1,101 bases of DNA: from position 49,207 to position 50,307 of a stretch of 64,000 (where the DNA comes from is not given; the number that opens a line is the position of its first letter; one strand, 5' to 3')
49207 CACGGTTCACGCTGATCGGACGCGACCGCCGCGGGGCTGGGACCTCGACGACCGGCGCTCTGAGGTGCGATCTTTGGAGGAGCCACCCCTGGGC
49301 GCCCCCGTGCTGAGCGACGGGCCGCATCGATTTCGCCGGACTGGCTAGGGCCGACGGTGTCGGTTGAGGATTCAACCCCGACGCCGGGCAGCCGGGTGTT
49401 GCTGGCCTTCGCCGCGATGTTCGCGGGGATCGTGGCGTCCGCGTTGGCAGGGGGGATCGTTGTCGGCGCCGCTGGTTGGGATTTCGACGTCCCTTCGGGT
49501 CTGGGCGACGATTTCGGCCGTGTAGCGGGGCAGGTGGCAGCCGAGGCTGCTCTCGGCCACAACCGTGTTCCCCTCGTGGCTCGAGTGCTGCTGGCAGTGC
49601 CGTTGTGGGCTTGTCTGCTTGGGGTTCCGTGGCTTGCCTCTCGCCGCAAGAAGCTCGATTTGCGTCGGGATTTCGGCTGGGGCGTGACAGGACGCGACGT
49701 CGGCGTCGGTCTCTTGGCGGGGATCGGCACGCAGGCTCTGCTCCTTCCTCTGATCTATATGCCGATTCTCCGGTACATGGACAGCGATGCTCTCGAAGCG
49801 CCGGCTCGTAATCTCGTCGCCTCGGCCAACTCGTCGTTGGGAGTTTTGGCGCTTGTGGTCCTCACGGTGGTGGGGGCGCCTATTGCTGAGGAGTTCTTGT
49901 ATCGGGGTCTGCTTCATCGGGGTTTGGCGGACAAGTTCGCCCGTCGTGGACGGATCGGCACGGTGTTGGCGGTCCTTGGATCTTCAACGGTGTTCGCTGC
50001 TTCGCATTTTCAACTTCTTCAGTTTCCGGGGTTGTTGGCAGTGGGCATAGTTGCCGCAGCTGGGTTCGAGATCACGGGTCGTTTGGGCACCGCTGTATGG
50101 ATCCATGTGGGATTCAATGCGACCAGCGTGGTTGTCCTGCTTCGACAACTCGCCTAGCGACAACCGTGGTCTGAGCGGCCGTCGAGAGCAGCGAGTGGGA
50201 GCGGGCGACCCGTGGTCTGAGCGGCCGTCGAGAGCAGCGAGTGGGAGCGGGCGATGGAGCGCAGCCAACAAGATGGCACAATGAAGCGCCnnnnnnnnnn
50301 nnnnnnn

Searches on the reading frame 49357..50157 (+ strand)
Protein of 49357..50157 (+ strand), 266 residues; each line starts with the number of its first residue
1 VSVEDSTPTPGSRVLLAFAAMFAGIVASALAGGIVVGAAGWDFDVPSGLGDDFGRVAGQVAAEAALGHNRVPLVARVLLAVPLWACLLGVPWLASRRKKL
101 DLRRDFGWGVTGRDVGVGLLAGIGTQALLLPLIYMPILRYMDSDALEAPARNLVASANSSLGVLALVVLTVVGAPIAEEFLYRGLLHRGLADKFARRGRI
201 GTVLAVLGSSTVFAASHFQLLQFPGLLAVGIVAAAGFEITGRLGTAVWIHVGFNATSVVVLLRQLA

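Call 9: search_protein_families(library=pfam, proteins=[window:49357-50157:+], max_evalue=0.001)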
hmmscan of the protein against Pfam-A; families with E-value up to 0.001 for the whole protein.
window:49357-50157:+ (266 aa): 1 family
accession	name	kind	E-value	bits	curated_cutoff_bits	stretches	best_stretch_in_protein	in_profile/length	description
PF02517.21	Rce1-like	-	2.9e-15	56.8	22.4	1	163-255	4-92/93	Type II CAAX prenyl endopeptidase Rce1-like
